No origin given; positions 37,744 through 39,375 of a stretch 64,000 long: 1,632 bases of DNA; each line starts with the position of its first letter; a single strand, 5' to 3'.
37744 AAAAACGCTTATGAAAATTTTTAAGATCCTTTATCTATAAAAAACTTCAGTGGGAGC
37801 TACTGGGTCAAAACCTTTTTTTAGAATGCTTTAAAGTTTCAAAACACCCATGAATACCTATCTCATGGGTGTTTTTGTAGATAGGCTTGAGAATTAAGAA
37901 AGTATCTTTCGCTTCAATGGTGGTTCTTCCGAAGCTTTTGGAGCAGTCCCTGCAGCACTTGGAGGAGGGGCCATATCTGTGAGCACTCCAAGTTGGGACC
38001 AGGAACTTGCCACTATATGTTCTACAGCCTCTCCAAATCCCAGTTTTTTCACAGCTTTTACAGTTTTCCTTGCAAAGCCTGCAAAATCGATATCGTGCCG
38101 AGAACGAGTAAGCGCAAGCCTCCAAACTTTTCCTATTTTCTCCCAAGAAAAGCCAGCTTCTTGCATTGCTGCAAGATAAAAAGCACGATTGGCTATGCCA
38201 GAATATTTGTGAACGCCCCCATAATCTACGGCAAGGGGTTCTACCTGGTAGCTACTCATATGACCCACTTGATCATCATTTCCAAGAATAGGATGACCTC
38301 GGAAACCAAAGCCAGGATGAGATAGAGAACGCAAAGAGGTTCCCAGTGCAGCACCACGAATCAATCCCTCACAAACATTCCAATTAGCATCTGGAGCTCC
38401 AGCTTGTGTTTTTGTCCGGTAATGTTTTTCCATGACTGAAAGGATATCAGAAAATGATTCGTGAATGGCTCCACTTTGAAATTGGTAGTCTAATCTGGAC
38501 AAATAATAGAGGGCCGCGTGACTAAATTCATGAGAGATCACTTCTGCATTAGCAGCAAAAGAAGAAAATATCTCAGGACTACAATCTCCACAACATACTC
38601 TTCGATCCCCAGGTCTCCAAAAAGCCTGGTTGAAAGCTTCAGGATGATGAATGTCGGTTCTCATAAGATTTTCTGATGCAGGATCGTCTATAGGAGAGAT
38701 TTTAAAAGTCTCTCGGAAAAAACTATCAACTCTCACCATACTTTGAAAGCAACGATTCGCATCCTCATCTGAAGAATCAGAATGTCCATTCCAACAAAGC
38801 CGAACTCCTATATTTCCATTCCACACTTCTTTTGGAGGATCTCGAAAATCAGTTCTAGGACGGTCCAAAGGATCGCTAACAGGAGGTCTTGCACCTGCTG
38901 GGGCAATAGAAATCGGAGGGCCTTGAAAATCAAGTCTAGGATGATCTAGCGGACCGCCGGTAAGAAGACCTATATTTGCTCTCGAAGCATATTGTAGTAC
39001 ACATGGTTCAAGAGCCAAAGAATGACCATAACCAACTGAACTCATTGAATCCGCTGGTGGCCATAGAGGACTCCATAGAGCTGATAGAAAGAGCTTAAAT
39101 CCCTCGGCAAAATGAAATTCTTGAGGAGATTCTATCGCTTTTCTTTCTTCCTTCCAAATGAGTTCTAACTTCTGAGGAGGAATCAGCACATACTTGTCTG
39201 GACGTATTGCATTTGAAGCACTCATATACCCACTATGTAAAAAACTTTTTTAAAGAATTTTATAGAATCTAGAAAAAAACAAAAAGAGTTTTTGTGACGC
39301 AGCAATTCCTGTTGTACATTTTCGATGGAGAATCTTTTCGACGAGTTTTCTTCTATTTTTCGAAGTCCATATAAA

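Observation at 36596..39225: Near-identical gene pair F/E in which nucleotide differences concentrate on the HExxH motif and the N-terminal module is deleted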

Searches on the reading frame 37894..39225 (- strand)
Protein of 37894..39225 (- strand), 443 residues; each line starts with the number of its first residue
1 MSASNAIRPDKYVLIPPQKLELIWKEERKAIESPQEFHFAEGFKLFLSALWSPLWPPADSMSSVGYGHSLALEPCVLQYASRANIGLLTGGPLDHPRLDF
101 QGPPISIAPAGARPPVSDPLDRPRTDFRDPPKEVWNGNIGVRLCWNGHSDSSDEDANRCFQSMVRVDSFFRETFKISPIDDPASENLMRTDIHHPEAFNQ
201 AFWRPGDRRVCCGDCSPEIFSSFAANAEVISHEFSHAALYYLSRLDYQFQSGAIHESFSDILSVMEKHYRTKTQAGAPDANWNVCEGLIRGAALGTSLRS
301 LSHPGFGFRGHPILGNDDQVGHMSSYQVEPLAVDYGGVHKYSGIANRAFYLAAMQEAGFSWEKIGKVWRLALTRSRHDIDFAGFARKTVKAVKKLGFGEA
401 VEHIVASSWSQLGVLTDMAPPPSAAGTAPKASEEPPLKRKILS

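Call 6: search_protein_families(library=pfam, proteins=[window:37894-39225:-], max_evalue=0.01)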
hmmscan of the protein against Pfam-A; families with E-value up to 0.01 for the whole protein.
window:37894-39225:- (443 aa): 2 families
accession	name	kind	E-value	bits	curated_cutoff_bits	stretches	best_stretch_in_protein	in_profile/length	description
PF02868.21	Peptidase_M4_C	-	3.7e-29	102.2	24.4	1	243-414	1-165/165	Thermolysin metallopeptidase, alpha-helical domain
PF01447.24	Peptidase_M4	-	2.4e-06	28.5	22.4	1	165-237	74-142/145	Thermolysin metallopeptidase, catalytic domain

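Call 7: search_protein_families(library=ncbifam, proteins=[window:37894-39225:-], max_evalue=0.01)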
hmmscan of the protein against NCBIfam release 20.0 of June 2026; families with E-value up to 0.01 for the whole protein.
window:37894-39225:- (443 aa): 2 families
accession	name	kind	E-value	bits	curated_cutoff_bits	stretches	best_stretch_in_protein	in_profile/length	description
NF045902.1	MetaloprotProALeg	equivalog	3.9e-08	32.5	900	1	187-356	336-478/539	zinc metalloprotease ProA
NF047971.1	ThermolysLepto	equivalog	2.3e-07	29.4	1350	1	226-304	432-505/776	M4 family metalopeptidase thermolysin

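Call 8: find_encoding_contigs(protein=window:37894-39225:-, flank=10000, max_places=6)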
Protein window:37894-39225:- (443 aa): 5 contigs read that carry it; 1 place shown.
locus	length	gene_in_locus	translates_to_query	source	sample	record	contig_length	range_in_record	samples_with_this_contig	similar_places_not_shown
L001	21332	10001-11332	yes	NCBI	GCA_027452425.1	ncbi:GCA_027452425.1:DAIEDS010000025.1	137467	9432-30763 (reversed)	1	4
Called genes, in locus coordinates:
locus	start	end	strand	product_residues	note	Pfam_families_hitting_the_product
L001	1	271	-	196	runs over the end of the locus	PF00574:CLP_protease, PF25145:NfeD1b_N (faint)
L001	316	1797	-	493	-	PF00464:SHMT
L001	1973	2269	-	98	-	-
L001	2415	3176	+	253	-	PF02591:Zn_ribbon_9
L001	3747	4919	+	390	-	PF13173:AAA_14, PF13635:DUF4143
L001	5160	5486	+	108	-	-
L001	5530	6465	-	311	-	PF02899:Phage_int_SAM_1, PF13102:Phage_int_SAM_5 (weak), PF13495:Phage_int_SAM_4, PF00589:Phage_integrase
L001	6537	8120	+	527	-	PF00005:ABC_tran, PF02463:SMC_N (faint), PF13476:AAA_23 (faint), PF13555:AAA_29 (faint), PF13304:AAA_21 (faint), PF12848:ABC_tran_Xtn, PF00005:ABC_tran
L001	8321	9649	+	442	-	PF02868:Peptidase_M4_C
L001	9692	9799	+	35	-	-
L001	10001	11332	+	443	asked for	PF01447:Peptidase_M4 (weak), PF02868:Peptidase_M4_C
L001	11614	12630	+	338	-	PF02868:Peptidase_M4_C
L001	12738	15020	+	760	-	PF02868:Peptidase_M4_C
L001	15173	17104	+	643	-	PF02868:Peptidase_M4_C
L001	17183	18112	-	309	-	PF23023:Anti-Pycsar_Apyc1 (weak), PF00753:Lactamase_B, PF12706:Lactamase_B_2 (weak)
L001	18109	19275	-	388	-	PF12122:Rhomboid_N (faint), PF01694:Rhomboid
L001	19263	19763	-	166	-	PF01467:CTP_transf_like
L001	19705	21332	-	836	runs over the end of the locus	PF02190:LON_substr_bdg, PF13401:AAA_22 (faint), PF00004:AAA, PF07724:AAA_2 (weak), PF07728:AAA_5, PF22667:Lon_lid, PF05362:Lon_C, PF13541:ChlI (weak)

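Call 9: find_related_loci(query=window:37894-39225:-, collection=genome_contigs, flank=10000)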
Query window:37894-39225:- (443 aa) in genome_contigs; peptide patterns used: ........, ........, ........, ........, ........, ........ (x = any residue, [..] = any of these).
45 stretches matched a pattern, but none encodes a relative of the query by tblastn (E <= 1e-3).

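Call 10: find_homologous_proteins(query=window:37894-39225:-, max_evalue=0.00001)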
Query window:37894-39225:- (443 aa): 29 proteins with E <= 0.00001 among 7095 candidates.
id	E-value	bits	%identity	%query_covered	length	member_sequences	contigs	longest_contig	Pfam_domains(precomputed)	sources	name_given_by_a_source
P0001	0.0e+0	1039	100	100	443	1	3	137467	PF02868.22,PF01447.25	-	-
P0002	4.3e-223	759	59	76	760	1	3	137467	PF02868.22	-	-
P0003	1.5e-173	596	81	71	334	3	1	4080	PF02868.22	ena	-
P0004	2.1e-129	450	62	71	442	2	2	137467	PF02868.22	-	-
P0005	4.5e-106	374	47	98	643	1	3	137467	PF02868.22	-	-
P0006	2.3e-96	342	58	64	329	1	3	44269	PF02868.22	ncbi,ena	-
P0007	6.2e-94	334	57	64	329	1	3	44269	PF02868.22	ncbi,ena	-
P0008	1.6e-90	322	56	64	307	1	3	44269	PF02868.22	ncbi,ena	-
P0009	8.5e-82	293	49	66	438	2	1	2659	PF02868.22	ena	-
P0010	6.2e-39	152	36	59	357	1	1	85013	PF02868.22,PF01447.25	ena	-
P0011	7.5e-39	152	36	56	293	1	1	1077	PF02868.22,PF01447.25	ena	-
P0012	1.4e-38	151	36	56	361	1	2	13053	PF02868.22,PF01447.25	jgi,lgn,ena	-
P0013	2.3e-38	150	36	63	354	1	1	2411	PF02868.22,PF01447.25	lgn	-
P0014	6.4e-38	149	36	51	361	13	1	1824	PF02868.22,PF01447.25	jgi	-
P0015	6.7e-38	149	38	60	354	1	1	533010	PF02868.22,PF01447.25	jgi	jgi:Zn-dependent metalloprotease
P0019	1.2e-32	132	38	41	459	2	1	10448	PF02868.22,PF20242.4,PF01447.25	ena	-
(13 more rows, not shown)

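Call 22: find_related_loci(query=A1, collection=genome_contigs, flank=10000)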
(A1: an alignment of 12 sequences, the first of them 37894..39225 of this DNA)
Query A1 (443 aa) in genome_contigs; peptide patterns used: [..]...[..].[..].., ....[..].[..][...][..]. (x = any residue, [..] = any of these).
600 stretches matched a pattern (row limit reached: there are more); 596 encode a relative of the query (tblastn E <= 1e-3); the best 80 are kept; 80 distinct loci.
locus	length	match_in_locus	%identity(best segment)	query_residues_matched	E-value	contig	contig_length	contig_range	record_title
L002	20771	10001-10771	42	153-414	2e-62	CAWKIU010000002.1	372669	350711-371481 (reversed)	MAG: uncultured Alphaproteobacteria bacterium isolate MFD04780.bin.1.202 genome assembly, contig: contig_13090, whole ge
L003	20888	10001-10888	35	123-414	1e-55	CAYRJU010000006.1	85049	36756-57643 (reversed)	MAG TPA_asm: uncultured bacterium isolate SRP200132_co2_350 genome assembly, contig: NODE_103_length_85049_cov_15.774172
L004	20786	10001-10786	37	153-417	5e-46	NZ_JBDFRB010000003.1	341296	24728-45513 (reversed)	Sinomonas halotolerans strain CCTCC AB2014300 Scaffold3, whole genome shotgun sequence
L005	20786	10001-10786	36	147-414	2e-44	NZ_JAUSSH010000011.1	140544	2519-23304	Paeniglutamicibacter psychrophenolicus strain CC174 Ga0466885_11, whole genome shotgun sequence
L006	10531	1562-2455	34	111-418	9e-44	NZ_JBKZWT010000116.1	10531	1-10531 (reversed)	Sinomonas sp. G460-2 116, whole genome shotgun sequence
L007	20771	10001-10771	36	152-414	2e-43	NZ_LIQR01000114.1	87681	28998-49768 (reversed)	Peterkaempfera griseoplana strain NRRL B-3064 B3064_contig_114, whole genome shotgun sequence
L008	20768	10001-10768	35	151-414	4e-43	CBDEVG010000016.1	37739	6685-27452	MAG: Amaricoccus sp. isolate d5c23e1e-6785-4e99-854b-a3fa1252761b genome assembly, contig: contig_16, whole genome shotg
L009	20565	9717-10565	36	140-428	9e-43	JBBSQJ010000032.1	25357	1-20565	MAG: Propionibacteriales bacterium isolate LS6_sbin.85 LS6_sbin.85_K_839881_L_25357_cov_15.4960, whole genome shotgun se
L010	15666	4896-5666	37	151-414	5e-42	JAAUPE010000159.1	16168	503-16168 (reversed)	MAG: Calothrix sp. CSU_2_0 NODE_973_length_16168_cov_6.09364, whole genome shotgun sequence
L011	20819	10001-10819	35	152-426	5e-42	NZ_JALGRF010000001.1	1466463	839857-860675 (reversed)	Streptomyces sp. APSN-46.1 NODE_1_length_1466463_cov_129.047093, whole genome shotgun sequence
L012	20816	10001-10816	37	151-429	4e-42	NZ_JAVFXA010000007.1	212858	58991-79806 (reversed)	Kocuria oxytropis strain CPCC 205268 Scaffold7_1, whole genome shotgun sequence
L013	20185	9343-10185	34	140-423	1e-41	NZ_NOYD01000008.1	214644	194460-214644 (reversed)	Rhodococcus sp. 06-462-5 RS1E4_11, whole genome shotgun sequence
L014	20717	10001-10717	36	169-414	1e-41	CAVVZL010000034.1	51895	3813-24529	MAG: uncultured Chloroflexia bacterium isolate MFD01231.bin.2.32 genome assembly, contig: contig_48517, whole genome sho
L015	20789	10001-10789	36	147-416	3e-41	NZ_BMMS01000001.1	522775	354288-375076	Wenjunlia tyrosinilytica strain CGMCC 4.7201 sequence001, whole genome shotgun sequence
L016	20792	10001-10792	36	147-416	3e-41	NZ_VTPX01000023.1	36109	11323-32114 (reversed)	Salinicola corii strain L3 Scaffold23_1, whole genome shotgun sequence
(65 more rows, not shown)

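Call 23: find_encoding_contigs(protein=P0003, flank=10000, max_places=6)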
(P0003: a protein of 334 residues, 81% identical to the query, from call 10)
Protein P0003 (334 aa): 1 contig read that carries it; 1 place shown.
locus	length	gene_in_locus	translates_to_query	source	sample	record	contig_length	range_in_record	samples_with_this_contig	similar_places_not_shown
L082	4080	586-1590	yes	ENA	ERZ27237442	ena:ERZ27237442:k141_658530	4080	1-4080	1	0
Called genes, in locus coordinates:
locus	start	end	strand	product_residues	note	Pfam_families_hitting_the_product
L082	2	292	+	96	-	?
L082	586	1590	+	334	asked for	PF02868:Peptidase_M4_C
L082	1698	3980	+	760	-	PF02868:Peptidase_M4_C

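Call 24: find_encoding_contigs(protein=P0006, flank=10000, max_places=4)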
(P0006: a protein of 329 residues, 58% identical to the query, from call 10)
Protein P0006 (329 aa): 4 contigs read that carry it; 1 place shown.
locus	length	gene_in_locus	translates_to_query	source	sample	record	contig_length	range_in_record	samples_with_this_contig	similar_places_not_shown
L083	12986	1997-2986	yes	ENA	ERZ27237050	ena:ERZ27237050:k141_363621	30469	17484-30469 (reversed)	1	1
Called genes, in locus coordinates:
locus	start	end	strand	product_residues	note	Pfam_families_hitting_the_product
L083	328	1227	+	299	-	-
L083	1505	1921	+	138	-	-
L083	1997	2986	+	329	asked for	PF02868:Peptidase_M4_C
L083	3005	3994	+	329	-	PF02868:Peptidase_M4_C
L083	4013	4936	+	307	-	PF02868:Peptidase_M4_C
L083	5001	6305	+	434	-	PF05496:RuvB_N, PF07728:AAA_5 (weak), PF13173:AAA_14 (faint), PF00004:AAA, PF16193:AAA_assoc_2, PF12002:MgsA_C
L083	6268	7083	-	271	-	-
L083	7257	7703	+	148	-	PF01668:SmpB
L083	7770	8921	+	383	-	PF00712:DNA_pol3_beta, PF02767:DNA_pol3_beta_2, PF02768:DNA_pol3_beta_3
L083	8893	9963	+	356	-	PF02463:SMC_N, PF13175:AAA_15, PF13476:AAA_23, PF13304:AAA_21 (faint)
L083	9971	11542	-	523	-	PF00342:PGI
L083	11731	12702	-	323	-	PF04525:LOR (weak)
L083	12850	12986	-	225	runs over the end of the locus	PF02390:Methyltransf_4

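Call 32: search_solved_structures(query=window:37894-39225:-, max_evalue=0.001, show_alignments=2)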
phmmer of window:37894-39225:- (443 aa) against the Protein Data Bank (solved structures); distinct sequences matched with E-value up to 0.001: 20.
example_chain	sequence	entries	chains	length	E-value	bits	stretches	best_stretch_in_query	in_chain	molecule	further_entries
2vqx_A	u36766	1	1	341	9.4e-39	136.7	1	147-414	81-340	METALLOPROTEINASE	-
1kei_A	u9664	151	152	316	3.2e-18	69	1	186-375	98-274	Thermolysin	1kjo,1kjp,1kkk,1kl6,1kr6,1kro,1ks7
4m65_A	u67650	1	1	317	3.4e-18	68.9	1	186-375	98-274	Thermolysin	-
5fxn_A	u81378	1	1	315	3.4e-18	68.9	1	186-375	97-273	THERMOLYSIN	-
1fj3_A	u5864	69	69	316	3.5e-18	68.9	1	186-375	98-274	THERMOLYSIN | PROTEIN (THERMOLYSIN)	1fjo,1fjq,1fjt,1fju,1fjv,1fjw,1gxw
5a3y_A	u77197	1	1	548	1.3e-17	67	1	186-375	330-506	THERMOLYSIN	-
1npc_A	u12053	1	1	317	1.8e-16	63.2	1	167-356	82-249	NEUTRAL PROTEASE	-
4b52_A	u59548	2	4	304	4.4e-16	62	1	169-355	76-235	BACILLOLYSIN | Gentlyase metalloprotease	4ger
1esp_A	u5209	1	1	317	9.3e-16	60.9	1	167-356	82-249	NEUTRAL PROTEASE MUTANT E144S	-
1bqb_A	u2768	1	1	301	6.3e-12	48.3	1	168-414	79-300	PROTEIN (AUREOLYSIN)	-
7skl_A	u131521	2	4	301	9.9e-12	47.6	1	168-414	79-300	Zinc metalloproteinase aureolysin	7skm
7nlm_A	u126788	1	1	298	5.3e-05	25.4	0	169-269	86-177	Pro-elastase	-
7nlk_A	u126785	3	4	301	5.6e-05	25.4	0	169-269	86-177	Pro-elastase | Neutral metalloproteinase | Elastase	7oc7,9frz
4k89_A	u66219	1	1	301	6e-05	25.2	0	170-269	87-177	Organic solvent tolerant elastase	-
1ezm_A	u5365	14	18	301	6.1e-05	25.2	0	170-269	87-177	PSEUDOMONAS ELASTASE | Elastase | Keratinase KP2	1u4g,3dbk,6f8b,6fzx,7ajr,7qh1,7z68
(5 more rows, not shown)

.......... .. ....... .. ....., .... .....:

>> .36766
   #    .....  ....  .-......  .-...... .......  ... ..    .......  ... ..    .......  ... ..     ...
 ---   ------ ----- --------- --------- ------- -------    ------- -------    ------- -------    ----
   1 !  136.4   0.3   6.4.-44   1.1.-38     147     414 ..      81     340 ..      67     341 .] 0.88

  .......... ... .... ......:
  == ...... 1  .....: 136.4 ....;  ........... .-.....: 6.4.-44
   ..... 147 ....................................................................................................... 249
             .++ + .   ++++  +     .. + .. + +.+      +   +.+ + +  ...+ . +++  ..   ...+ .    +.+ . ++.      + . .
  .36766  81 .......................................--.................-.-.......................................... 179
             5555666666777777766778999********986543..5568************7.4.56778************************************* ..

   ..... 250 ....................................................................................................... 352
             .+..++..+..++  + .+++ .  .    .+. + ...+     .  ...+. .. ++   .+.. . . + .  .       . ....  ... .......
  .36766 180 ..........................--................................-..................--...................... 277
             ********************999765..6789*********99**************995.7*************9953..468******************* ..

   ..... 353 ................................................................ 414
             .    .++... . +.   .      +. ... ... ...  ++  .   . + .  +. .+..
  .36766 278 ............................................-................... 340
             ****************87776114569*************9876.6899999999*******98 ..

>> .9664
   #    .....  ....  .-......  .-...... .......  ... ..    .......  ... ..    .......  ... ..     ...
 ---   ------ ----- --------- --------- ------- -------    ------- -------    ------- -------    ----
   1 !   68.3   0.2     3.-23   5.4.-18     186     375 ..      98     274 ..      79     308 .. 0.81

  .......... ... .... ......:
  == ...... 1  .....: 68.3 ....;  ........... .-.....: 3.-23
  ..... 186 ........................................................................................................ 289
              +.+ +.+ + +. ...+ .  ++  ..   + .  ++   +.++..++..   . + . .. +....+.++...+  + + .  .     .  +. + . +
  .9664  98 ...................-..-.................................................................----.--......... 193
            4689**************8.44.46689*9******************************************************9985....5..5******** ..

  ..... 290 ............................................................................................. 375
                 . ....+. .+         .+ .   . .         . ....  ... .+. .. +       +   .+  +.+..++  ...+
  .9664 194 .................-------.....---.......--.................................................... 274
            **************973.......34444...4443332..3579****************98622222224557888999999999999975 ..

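Call 67: search_protein_families(library=pfam, proteins=[P0019, L001:9692-9799:+], max_evalue=0.1)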
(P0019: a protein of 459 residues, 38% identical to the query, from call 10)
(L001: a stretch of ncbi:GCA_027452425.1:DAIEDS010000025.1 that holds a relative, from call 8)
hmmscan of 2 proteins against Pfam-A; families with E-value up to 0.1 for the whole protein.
P0019 (459 aa): 3 families
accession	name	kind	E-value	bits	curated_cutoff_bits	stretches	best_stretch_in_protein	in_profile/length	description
PF02868.21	Peptidase_M4_C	-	2.8e-48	164.3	24.4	1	172-334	1-165/165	Thermolysin metallopeptidase, alpha-helical domain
PF01447.24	Peptidase_M4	-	8.8e-25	88.3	22.4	1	82-169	56-145/145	Thermolysin metallopeptidase, catalytic domain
PF20242.3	Emfourin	-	3.7e-08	34.1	27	1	372-449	1-89/91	Emfourin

L001:9692-9799:+ (35 aa): 0 families

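Call 68: predict_structure(alignment_id=A3)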
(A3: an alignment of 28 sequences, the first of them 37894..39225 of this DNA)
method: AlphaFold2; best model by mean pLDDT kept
length: 443 residues; sequences in the alignment: 28
mean_pLDDT: 82.1   pTM: 0.80
mean pLDDT of the five models: 82.1, 81.0, 80.9, 80.0, 79.8
residues with pLDDT >= 90: 297; 70-90: 21; 50-70: 44; < 50: 81
segments of 3 or more residues with pLDDT < 50: 37-104, 425-428
pLDDT, mean of each block of 10 residues (from residue 1): 66 95 91 61 47 42 37 32 35 40 50 63 71 97 97 98 98 93 93 96 95 96 98 97 93 98 98 98 98 95 97 97 96 93 99 98 98 96 98 98 98 83 52 50 48
secondary structure, 60 per line:
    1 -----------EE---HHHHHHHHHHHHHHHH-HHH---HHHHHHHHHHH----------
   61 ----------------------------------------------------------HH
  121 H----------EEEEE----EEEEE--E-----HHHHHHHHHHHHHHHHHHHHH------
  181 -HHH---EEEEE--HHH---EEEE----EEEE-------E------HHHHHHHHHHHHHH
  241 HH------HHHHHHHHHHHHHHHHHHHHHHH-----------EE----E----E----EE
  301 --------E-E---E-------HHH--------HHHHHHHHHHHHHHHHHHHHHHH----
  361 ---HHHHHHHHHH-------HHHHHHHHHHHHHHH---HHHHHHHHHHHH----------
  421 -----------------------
elements in order: H17-32 H40-50 E132-136 E141-145 H154-174 E188-192 E201-204 E209-212 H227-242 H249-271 H334-356 H364-373 H381-395 H399-410

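Call 71: fold_search(model_id=the predicted structure, library=pdb)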
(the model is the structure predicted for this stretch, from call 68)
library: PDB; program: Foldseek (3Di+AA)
matches with E <= 10: 57; with E <= 0.001: 28
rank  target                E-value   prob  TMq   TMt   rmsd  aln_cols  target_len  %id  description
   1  2vqx                  5.1e-23  1.00  0.59  0.81   2.3       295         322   31  Precursor of Protealysin, Metalloproteinase from Serratia proteamaculans. (released 2009-05-26)
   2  1bqb                  6.1e-15  1.00  0.51  0.74   3.6       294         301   22  AUREOLYSIN, STAPHYLOCOCCUS AUREUS METALLOPROTEINASE (released 1999-01-13)
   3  4ger_A                1.0e-14  1.00  0.52  0.75   3.7       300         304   24  Crystal structure of Gentlyase, the neutral metalloprotease of Paenibacillus polymyxa (released 2013-01-02)
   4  7skl_A                1.1e-14  1.00  0.52  0.75   3.5       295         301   24  Complex between S. aureus aureolysin and IMPI mutant I57I (released 2022-01-26)
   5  5fxn                  6.6e-14  1.00  0.53  0.73   3.9       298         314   23  Structure of thermolysin solved by SAD from data collected by Direct Data Collection (DDC) using the ESRF RoboDiff gonio (released 2016-03-16)
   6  4ow3                  6.6e-14  1.00  0.53  0.73   3.9       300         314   23  Thermolysin structure determined by free-electron laser (released 2014-03-12)
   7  1esp                  7.4e-14  1.00  0.53  0.73   3.6       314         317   23  NEUTRAL PROTEASE MUTANT E144S (released 1995-12-07)
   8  7skm_C                8.7e-14  1.00  0.51  0.74   3.5       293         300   22  Complex between S. aureus aureolysin and wt IMPI. (released 2022-01-26)
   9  1kei                  1.3e-13  1.00  0.53  0.73   3.7       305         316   23  Thermolysin (substrate-free) (released 2002-11-16)
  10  4tnl                  1.4e-13  1.00  0.52  0.72   4.0       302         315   23  1.8 A resolution room temperature structure of Thermolysin recorded using an XFEL (released 2014-07-09)
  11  1npc                  1.8e-13  1.00  0.53  0.73   3.8       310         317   24  THE STRUCTURE OF NEUTRAL PROTEASE FROM BACILLUS CEREUS AT 0.2-NM RESOLUTION (released 1993-10-31)
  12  4tln                  5.1e-13  1.00  0.53  0.73   3.4       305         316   23  BINDING OF HYDROXAMIC ACID INHIBITORS TO CRYSTALLINE THERMOLYSIN SUGGESTS A PENTACOORDINATE ZINC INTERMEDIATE IN CATALYS (released 1982-05-26)
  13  7oc7                  3.9e-12  1.00  0.49  0.71   3.2       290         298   19  LasB, alpha-alkyl-N-aryl mercaptoacetamide (released 2022-01-19)
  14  8cr7_A                6.8e-12  1.00  0.50  0.73   3.0       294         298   18  Crystal structure of recombinant LasB from Pseudomonas aeruginosa PA7 (released 2023-07-05)
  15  3nqx                  1.1e-11  1.00  0.51  0.74   3.5       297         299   17  Crystal structure of vibriolysin MCP-02 mature enzyme, a zinc metalloprotease from M4 family (released 2010-10-06)
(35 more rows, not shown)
